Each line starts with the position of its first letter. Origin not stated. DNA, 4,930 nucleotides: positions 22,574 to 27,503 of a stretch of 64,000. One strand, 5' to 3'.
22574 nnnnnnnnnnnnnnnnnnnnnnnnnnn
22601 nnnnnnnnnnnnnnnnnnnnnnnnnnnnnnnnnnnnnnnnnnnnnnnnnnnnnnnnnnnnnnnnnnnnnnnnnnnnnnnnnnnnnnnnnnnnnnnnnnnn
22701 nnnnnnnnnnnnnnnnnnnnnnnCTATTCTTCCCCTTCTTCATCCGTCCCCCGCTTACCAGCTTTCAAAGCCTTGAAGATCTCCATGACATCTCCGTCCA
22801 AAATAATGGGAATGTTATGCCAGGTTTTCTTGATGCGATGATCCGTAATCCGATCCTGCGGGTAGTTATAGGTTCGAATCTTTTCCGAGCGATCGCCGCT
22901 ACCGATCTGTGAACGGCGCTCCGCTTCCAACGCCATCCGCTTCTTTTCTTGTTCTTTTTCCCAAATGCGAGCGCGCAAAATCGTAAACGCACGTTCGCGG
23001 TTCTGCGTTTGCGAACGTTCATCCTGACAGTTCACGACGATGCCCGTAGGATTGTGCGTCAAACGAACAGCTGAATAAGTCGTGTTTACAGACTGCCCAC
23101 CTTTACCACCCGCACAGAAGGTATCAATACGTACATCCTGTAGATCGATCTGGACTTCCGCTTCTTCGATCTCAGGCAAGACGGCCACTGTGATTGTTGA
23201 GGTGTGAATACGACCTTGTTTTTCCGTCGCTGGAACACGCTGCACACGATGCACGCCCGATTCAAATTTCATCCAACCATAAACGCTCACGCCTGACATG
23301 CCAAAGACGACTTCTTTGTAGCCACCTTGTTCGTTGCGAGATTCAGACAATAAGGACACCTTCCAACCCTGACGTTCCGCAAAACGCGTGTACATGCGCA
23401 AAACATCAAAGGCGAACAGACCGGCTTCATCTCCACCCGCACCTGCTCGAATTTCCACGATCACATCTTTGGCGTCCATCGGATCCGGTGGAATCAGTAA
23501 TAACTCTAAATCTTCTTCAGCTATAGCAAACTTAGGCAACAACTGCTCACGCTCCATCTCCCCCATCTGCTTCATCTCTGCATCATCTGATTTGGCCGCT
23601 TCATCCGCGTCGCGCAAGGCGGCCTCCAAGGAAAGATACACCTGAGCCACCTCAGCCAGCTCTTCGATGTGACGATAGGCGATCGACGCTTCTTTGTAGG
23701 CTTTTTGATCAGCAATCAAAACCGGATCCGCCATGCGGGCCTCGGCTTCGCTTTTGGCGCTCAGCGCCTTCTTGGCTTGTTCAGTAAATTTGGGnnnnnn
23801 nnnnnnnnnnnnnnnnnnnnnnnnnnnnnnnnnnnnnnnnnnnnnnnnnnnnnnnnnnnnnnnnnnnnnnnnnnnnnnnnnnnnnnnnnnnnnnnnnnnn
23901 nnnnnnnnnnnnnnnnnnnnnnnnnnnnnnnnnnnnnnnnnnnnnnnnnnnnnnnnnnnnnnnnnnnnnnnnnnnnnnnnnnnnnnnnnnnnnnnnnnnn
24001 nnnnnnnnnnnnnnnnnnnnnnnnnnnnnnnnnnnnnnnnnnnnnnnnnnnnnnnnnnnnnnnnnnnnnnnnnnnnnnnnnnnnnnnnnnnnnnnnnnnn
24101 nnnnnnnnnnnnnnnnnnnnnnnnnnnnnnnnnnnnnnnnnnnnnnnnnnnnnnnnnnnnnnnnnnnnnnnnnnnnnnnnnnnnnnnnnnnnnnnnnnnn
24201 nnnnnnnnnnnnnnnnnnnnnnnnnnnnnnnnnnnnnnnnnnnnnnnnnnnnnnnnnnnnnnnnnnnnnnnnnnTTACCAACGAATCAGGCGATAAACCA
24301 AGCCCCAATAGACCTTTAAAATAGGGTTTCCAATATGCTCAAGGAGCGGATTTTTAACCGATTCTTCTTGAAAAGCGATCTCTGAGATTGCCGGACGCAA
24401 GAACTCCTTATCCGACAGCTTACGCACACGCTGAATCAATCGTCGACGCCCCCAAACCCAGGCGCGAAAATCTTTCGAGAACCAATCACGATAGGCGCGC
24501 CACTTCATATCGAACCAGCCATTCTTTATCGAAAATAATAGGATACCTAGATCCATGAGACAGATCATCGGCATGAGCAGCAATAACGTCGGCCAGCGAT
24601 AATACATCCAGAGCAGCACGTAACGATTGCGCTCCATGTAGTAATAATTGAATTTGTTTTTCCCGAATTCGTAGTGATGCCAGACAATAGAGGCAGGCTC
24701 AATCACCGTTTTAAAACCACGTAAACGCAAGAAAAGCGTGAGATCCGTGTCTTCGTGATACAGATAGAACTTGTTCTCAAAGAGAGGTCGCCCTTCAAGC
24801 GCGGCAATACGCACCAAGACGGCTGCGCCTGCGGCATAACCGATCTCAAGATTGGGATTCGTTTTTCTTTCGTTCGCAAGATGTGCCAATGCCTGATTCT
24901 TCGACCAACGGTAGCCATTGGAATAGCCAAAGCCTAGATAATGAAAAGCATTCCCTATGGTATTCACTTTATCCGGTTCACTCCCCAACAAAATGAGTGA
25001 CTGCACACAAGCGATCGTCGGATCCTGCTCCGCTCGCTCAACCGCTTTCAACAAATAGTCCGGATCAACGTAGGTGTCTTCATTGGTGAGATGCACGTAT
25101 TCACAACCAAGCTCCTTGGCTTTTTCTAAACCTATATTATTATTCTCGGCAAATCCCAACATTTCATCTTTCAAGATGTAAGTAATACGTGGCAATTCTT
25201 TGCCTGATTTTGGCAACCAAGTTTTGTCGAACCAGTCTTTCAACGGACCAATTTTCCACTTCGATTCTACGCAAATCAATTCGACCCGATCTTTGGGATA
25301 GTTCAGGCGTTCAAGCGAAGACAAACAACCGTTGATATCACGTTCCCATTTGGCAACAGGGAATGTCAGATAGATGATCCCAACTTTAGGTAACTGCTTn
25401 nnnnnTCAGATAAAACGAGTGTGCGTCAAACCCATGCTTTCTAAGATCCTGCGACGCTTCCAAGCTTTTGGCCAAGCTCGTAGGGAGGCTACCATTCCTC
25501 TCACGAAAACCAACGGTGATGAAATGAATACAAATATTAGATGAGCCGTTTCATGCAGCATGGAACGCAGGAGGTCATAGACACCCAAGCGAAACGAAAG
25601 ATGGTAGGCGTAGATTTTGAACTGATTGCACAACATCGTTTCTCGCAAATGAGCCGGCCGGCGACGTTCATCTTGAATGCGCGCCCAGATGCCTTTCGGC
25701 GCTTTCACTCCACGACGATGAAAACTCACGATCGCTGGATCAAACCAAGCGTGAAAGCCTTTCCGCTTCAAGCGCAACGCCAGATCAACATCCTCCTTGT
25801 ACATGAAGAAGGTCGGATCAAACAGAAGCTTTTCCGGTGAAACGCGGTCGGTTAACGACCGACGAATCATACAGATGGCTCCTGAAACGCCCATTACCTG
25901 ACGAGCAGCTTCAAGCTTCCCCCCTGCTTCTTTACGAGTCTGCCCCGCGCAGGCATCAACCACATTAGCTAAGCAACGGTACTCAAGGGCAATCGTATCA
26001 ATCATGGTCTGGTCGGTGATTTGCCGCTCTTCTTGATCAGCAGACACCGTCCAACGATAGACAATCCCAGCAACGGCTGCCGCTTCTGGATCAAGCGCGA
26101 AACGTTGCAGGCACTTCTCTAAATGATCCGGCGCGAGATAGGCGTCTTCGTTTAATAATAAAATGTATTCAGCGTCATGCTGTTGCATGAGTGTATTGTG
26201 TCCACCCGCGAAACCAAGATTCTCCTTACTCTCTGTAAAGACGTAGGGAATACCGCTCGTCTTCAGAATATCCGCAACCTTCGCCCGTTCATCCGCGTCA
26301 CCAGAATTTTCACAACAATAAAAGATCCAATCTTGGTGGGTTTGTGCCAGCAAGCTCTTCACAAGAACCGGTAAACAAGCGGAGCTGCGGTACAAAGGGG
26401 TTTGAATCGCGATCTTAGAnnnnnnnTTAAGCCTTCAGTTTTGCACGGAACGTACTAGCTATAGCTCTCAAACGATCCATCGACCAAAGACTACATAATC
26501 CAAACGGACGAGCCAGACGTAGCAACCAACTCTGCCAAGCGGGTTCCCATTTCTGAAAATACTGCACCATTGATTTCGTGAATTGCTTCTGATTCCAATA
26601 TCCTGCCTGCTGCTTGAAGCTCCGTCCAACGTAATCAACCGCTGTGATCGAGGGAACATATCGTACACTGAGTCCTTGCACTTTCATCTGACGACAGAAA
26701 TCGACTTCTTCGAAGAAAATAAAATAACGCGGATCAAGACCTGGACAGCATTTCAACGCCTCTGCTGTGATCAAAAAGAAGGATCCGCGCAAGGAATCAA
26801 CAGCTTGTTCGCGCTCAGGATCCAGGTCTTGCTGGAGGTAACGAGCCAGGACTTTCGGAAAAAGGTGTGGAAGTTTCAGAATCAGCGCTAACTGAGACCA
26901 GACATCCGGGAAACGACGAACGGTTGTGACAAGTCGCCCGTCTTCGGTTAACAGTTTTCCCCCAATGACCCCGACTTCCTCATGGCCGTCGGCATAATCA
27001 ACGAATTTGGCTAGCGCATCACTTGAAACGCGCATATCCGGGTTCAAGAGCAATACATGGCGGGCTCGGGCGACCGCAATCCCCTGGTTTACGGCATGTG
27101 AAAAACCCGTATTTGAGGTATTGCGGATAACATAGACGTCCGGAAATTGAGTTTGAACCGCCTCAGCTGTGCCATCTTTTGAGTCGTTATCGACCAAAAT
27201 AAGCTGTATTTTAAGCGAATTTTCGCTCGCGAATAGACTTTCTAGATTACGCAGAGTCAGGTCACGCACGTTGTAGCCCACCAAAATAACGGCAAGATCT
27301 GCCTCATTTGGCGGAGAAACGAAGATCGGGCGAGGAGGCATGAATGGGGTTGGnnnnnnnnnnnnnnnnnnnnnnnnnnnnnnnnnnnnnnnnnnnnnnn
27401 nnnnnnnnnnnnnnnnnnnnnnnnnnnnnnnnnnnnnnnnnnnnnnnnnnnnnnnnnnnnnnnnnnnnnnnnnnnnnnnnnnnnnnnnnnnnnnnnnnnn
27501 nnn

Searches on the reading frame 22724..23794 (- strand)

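Call 22: search_protein_families(library=pfam, proteins=[window:22724-23794:-], max_evalue=0.001)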
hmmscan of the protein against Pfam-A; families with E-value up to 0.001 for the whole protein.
window:22724-23794:- (356 aa): 2 families
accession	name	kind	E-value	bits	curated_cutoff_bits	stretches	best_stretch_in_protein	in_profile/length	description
PF03462.23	PCRF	-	1e-64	218.4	24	1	15-203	6-194/194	PCRF domain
PF00472.26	RF-1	-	7.6e-41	139.2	35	1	211-320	2-116/116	RF-1 domain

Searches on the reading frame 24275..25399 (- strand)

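Call 22: search_protein_families(library=pfam, proteins=[window:24275-25399:-], max_evalue=0.001)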
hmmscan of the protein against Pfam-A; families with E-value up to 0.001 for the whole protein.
window:24275-25399:- (374 aa): 3 families
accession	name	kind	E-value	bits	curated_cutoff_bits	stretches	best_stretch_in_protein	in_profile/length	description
PF00535.33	Glycos_transf_2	-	1.1e-06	29.1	23.3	1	68-134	51-115/168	Glycosyl transferase family 2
PF13641.12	Glyco_tranf_2_3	-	0.00015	22.3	27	1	71-246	57-214/230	Glycosyltransferase like family 2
PF13632.12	Glyco_trans_2_3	-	0.00095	19.5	27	0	102-291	2-180/198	Glycosyl transferase family group 2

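Call 34: search_protein_families(library=ncbifam, proteins=[window:24275-25399:-], max_evalue=0.00001)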
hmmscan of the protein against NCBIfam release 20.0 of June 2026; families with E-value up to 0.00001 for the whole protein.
window:24275-25399:- (374 aa): 1 family
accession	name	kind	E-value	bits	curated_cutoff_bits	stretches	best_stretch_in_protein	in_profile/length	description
TIGR03965.1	mycofact_glyco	equivalog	1.1e-06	27.8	280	0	13-243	80-282/467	mycofactocin biosynthesis glycosyltransferase MftF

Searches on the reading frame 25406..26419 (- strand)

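Call 22: search_protein_families(library=pfam, proteins=[window:25406-26419:-], max_evalue=0.001)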
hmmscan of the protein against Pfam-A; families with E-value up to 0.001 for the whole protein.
window:25406-26419:- (337 aa): 3 families
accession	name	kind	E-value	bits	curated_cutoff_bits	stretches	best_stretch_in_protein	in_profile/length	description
PF00535.33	Glycos_transf_2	-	7.4e-13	49.2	23.3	1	7-190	4-164/168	Glycosyl transferase family 2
PF13641.12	Glyco_tranf_2_3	-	4.7e-11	43.6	27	1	10-231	10-208/230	Glycosyltransferase like family 2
PF13632.12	Glyco_trans_2_3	-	1.9e-09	38.1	27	1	85-297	1-186/198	Glycosyl transferase family group 2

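Call 34: search_protein_families(library=ncbifam, proteins=[window:25406-26419:-], max_evalue=0.00001)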
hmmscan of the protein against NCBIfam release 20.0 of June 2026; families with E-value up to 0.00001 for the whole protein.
window:25406-26419:- (337 aa): 4 families
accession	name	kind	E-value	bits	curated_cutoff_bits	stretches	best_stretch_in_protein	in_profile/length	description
NF047683.1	TeichurnBiosyTuaG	equivalog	1.2e-07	31.6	400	1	2-107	7-111/252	teichuronic acid biosynthesis protein TuaG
TIGR03937.1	PgaC_IcaA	equivalog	1.9e-07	30.4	422.3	0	3-118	47-161/407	poly-beta-1,6-N-acetyl-D-glucosamine synthase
NF038299.1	EPS_HpsN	equivalog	2.3e-07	30.1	425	1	3-234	3-220/317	hormogonium polysaccharide biosynthesis glycosyltransferase HpsN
NF041875.1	EPS_EpsD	equivalog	4.7e-07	29.5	370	0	200-236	173-208/325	exopolysaccharide biosynthesis glycosyltransferase EpsD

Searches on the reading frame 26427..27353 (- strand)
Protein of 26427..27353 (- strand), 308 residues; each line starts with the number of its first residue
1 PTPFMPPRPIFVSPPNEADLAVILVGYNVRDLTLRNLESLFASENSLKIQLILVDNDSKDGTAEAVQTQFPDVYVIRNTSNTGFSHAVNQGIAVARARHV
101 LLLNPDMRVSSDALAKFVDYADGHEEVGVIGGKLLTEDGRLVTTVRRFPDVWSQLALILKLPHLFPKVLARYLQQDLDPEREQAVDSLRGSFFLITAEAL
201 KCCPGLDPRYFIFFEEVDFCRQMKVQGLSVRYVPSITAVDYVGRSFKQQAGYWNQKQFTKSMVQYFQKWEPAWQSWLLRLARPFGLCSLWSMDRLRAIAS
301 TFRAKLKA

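Call 22: search_protein_families(library=pfam, proteins=[window:26427-27353:-], max_evalue=0.001)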
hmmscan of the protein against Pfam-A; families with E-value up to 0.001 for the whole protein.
window:26427-27353:- (308 aa): 2 families
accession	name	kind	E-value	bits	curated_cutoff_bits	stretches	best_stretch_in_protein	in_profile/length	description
PF00535.33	Glycos_transf_2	-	2.1e-20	73.7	23.3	1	22-148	2-130/168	Glycosyl transferase family 2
PF13641.12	Glyco_tranf_2_3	-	1.1e-16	62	27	1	19-248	2-219/230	Glycosyltransferase like family 2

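Call 34: search_protein_families(library=ncbifam, proteins=[window:26427-27353:-], max_evalue=0.00001)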
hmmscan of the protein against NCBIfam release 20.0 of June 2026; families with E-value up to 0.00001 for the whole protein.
window:26427-27353:- (308 aa): 11 families
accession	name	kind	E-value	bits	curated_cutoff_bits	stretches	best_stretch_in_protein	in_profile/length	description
TIGR01556.1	rhamnosyltran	subfamily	1.5e-12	47.3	200.55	1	33-254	6-215/281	rhamnosyltransferase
TIGR03965.1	mycofact_glyco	equivalog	3.6e-10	39.3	280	1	15-156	71-212/467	mycofactocin biosynthesis glycosyltransferase MftF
NF041875.1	EPS_EpsD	equivalog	2e-09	37.3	370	1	20-137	1-119/325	exopolysaccharide biosynthesis glycosyltransferase EpsD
TIGR03111.1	glyc2_xrt_Gpos1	hypoth_equivalog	1.6e-08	33.8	363.95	1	20-147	51-182/439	TIGR03111 family XrtG-associated glycosyltransferase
TIGR04009.1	wcaE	equivalog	2.6e-08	33.4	369.2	1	22-136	5-122/248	colanic acid biosynthesis glycosyltransferase WcaE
NF038302.1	EPS_HpsE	equivalog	4.3e-08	32.5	300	1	19-134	2-124/307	hormogonium polysaccharide biosynthesis glycosyltransferase HpsE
NF007482.0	PRK10073.1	equivalog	1e-07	31.3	423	1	17-122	5-111/334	glycosyltransferase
TIGR03937.1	PgaC_IcaA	equivalog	5.5e-07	28.9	422.3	1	20-132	47-161/407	poly-beta-1,6-N-acetyl-D-glucosamine synthase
TIGR04283.1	glyco_like_mftF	equivalog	4.5e-06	26.4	182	0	36-128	17-105/221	TIGR04283 family arsenosugar biosynthesis glycosyltransferase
NF047683.1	TeichurnBiosyTuaG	equivalog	7.7e-06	25.7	400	0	19-144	7-135/252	teichuronic acid biosynthesis protein TuaG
NF053739.1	GlytfEpsEBac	equivalog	8.7e-06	24.9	450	0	21-152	4-138/265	glycosyltransferase EpsE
